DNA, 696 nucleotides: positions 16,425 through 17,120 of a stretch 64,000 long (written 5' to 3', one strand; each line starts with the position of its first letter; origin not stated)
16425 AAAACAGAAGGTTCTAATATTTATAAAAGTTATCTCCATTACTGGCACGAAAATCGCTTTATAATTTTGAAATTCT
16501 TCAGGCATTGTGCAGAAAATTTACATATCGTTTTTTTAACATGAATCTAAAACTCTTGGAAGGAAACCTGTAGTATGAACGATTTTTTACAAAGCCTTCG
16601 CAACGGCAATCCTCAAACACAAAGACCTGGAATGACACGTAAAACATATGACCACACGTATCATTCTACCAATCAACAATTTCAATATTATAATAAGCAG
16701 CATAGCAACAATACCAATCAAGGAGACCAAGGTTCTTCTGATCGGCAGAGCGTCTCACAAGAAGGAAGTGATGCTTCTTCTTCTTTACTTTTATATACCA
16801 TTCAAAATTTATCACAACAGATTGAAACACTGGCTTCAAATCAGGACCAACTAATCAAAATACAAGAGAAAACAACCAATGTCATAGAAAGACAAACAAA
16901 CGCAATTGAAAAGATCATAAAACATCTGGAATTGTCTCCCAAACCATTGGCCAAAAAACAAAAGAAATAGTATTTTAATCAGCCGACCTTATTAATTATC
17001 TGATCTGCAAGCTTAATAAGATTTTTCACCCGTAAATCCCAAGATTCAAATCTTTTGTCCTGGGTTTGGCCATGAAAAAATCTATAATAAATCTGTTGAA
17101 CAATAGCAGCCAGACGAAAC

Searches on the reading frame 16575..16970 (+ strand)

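Call 4: search_protein_families(library=pfam, proteins=[window:16575-16970:+])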
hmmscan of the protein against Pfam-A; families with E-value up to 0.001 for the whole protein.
window:16575-16970:+ (131 aa): 0 families

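Call 70: search_protein_families(library=pfam, proteins=[window:16575-16970:+], max_evalue=0.01)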
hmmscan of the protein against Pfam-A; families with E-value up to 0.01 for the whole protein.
window:16575-16970:+ (131 aa): 1 family
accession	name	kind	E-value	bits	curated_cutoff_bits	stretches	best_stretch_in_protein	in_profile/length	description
PF04415.17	DUF515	-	0.0098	14.8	29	0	40-101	336-397/449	Protein of unknown function (DUF515)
